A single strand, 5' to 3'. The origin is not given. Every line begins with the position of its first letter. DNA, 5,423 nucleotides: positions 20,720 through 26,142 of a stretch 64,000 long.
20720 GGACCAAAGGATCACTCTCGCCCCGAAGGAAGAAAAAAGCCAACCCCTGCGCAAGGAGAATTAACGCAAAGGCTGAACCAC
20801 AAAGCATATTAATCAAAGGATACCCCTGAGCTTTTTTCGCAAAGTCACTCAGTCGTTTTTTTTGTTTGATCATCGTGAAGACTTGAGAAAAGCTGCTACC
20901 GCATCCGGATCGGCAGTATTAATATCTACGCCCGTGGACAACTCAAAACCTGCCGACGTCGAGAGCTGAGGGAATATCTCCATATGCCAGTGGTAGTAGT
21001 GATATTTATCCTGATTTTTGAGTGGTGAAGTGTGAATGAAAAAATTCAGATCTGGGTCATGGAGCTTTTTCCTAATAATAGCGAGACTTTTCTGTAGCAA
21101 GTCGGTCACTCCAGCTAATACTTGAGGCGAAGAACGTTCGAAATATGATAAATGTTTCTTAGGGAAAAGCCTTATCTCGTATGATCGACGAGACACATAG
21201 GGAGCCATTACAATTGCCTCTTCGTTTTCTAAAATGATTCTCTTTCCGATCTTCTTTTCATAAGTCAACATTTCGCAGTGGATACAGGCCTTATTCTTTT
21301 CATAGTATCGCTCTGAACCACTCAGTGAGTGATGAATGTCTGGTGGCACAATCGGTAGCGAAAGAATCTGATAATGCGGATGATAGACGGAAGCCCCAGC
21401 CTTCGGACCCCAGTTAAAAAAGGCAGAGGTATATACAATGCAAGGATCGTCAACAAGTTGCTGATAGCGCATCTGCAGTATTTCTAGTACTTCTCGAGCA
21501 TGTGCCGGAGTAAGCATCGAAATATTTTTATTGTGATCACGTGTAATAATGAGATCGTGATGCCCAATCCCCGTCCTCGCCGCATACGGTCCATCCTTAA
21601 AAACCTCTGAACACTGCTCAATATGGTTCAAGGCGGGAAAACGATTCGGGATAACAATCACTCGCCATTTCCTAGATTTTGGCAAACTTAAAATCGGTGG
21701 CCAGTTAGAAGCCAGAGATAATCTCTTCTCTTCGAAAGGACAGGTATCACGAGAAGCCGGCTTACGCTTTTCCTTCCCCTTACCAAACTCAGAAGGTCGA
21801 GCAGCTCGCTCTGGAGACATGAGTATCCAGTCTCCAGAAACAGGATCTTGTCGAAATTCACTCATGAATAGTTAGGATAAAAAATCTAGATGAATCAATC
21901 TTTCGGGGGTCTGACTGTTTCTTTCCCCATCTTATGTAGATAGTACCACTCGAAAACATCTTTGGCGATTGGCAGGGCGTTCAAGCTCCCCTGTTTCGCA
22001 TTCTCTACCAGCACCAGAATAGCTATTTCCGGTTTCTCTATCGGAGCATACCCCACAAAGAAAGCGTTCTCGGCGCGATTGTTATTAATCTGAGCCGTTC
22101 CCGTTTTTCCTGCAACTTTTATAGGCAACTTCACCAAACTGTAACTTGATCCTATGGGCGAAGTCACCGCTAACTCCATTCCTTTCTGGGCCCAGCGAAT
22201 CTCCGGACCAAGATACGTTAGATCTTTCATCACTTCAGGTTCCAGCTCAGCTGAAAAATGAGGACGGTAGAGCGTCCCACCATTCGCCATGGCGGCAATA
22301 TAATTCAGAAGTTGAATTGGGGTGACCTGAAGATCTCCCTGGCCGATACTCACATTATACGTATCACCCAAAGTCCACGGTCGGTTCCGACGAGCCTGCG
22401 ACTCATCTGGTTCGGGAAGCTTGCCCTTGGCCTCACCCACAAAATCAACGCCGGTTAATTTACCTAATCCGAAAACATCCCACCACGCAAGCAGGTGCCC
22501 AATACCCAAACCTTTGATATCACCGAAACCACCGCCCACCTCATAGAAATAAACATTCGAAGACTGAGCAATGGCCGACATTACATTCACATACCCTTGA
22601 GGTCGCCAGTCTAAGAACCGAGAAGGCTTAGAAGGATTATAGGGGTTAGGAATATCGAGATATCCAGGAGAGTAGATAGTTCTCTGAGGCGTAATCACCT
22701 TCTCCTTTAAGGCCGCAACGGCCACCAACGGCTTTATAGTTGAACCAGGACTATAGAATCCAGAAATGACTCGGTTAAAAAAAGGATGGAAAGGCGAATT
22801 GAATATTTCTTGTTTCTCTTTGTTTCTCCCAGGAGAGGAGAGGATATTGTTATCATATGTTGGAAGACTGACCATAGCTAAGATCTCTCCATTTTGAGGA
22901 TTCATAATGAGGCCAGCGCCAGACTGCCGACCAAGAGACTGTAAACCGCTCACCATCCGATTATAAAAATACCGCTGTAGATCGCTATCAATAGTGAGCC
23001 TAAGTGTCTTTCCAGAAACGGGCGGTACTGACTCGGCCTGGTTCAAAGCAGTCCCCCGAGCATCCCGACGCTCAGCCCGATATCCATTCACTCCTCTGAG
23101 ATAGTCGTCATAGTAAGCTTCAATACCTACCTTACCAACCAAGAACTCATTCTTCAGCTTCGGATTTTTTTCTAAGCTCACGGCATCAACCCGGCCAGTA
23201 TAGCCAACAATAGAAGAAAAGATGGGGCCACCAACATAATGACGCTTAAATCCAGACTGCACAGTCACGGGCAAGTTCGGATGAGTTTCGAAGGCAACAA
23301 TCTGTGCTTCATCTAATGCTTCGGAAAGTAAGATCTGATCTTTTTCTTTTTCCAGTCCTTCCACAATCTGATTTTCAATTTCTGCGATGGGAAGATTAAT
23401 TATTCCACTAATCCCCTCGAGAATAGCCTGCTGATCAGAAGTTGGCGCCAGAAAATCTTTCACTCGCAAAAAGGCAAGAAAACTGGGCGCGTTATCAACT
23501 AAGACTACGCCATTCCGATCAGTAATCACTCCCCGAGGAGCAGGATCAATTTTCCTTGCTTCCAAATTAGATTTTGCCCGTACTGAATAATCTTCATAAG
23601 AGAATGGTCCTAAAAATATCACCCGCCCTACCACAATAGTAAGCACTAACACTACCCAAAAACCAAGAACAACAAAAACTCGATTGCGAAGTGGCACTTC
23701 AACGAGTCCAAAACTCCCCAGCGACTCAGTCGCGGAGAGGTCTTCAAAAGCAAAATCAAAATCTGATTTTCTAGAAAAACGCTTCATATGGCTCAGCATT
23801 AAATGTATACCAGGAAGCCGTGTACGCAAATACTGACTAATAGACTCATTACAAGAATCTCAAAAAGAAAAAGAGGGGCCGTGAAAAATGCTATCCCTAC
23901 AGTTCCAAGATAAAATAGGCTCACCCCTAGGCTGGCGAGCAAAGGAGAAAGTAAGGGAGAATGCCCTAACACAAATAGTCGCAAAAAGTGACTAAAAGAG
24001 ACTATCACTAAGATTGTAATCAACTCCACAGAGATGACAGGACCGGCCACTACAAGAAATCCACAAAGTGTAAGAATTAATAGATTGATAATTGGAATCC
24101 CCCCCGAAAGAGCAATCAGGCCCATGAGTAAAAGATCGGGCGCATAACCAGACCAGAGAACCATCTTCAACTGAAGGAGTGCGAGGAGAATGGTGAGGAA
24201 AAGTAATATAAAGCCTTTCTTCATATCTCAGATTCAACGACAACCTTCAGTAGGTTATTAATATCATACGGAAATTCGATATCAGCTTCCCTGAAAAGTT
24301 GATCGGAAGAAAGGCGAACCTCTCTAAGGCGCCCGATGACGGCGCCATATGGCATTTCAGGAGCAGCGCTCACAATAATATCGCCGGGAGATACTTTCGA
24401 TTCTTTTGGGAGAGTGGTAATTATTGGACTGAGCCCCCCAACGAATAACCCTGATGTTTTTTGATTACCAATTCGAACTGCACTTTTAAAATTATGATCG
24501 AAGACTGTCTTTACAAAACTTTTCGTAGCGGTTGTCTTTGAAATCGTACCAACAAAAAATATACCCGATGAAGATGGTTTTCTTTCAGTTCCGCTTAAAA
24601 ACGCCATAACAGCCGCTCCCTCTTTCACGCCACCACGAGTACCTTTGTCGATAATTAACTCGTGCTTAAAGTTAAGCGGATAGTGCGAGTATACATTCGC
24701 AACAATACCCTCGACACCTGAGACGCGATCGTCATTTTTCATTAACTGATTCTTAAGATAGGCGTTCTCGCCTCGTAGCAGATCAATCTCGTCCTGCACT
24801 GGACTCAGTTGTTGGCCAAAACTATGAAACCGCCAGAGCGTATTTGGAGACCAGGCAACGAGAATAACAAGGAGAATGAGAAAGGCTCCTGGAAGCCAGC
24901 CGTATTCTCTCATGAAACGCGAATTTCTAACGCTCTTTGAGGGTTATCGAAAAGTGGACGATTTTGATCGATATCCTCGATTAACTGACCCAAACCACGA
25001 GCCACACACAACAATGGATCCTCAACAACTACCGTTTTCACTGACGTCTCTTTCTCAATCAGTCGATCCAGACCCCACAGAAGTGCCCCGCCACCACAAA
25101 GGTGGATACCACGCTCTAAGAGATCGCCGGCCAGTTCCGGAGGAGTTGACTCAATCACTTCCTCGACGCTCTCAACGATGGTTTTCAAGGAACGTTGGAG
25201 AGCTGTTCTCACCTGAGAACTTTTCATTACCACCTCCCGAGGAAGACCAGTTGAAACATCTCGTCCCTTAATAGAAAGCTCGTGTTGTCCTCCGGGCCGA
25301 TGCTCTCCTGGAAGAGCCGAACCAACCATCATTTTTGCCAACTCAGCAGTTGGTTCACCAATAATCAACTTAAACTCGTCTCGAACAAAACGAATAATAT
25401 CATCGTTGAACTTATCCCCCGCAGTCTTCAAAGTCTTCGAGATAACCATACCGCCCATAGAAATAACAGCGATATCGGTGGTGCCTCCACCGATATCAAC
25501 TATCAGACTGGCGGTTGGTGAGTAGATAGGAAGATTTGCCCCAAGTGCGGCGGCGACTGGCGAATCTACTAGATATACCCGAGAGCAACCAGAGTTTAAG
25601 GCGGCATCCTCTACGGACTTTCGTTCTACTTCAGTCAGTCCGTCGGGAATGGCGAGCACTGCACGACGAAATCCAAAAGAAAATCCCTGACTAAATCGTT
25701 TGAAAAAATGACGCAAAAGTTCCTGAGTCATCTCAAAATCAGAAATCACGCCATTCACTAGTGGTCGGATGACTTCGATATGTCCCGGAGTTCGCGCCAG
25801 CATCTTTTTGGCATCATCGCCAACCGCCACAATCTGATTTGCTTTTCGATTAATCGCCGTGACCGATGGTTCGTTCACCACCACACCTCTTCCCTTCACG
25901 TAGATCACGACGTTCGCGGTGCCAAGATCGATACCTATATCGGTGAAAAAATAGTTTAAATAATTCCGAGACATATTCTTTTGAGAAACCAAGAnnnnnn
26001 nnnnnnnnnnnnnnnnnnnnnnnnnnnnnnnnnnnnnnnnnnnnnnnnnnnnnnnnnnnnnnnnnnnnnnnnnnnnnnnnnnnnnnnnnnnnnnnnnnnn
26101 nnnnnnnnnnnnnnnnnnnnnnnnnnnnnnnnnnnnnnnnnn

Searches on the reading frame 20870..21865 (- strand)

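Call 73: search_protein_families(library=pfam, proteins=[window:20870-21865:-], max_evalue=0.001)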
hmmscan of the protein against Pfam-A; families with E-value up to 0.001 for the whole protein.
window:20870-21865:- (331 aa): 7 families
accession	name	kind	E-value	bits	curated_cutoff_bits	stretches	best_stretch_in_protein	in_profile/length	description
PF16268.10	DUF4921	-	1.1e-10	41.5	28.5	1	101-324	168-390/425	Domain of unknown function (DUF4921)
PF11969.13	DcpS_C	-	2.5e-09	38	24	0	202-297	8-99/114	Scavenger mRNA decapping enzyme C-term binding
PF01087.27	GalP_UDP_transf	-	1.2e-08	36.1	22.1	1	4-174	14-184/184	Galactose-1-phosphate uridyl transferase, N-terminal domain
PF01230.28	HIT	-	7.2e-06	27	21.5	0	103-168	28-93/98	HIT domain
PF19327.4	Ap4A_phos_N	-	9.3e-06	25.7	23.1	1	100-175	101-165/177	Ap4A phosphorylase N-terminal domain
PF02744.22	GalP_UDP_tr_C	-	1.2e-05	25.5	29.2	1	185-297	6-119/165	Galactose-1-phosphate uridyl transferase, C-terminal domain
PF16285.10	DUF4931_N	-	0.00025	21.6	24.1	0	105-170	56-121/124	Domain of unknown function (DUF4931) N-terminal domain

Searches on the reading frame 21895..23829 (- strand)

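Call 73: search_protein_families(library=pfam, proteins=[window:21895-23829:-], max_evalue=0.001)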
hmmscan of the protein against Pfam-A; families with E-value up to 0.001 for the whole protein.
window:21895-23829:- (644 aa): 2 families
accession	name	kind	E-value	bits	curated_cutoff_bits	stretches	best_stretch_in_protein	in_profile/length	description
PF00905.27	Transpeptidase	-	3.2e-54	184.6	22.1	1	305-626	2-298/299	Penicillin binding protein transpeptidase domain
PF03717.20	PBP_dimer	-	1.8e-25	90.8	24.4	1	95-264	2-178/180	Penicillin-binding Protein dimerisation domain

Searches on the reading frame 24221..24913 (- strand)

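Call 73: search_protein_families(library=pfam, proteins=[window:24221-24913:-], max_evalue=0.001)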
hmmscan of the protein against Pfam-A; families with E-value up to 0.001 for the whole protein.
window:24221-24913:- (230 aa): 1 family
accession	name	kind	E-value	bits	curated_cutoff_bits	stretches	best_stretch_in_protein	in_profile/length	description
PF04085.20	MreC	-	1.6e-19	70.5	28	1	77-226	4-145/147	Rod shape-determining protein MreC, barrel core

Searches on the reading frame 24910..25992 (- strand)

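Call 73: search_protein_families(library=pfam, proteins=[window:24910-25992:-], max_evalue=0.001)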
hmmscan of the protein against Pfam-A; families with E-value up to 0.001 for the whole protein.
window:24910-25992:- (360 aa): 5 families
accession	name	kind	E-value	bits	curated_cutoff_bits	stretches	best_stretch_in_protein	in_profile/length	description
PF06723.19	MreB_Mbl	-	2.1e-127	424.9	27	1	17-344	2-325/327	MreB/Mbl protein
PF00022.25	Actin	-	1.3e-10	40.9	27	1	50-219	39-201/410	Actin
PF14450.12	FtsA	-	6.1e-10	40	31.8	1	164-319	2-106/127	Cell division protein FtsA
PF00012.26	HSP70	-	9.8e-10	37.7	20.6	1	108-208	133-239/599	Hsp70 protein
PF11104.14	PilM_2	-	7.7e-06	25.5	27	0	296-324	278-306/340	Type IV pilus assembly protein PilM;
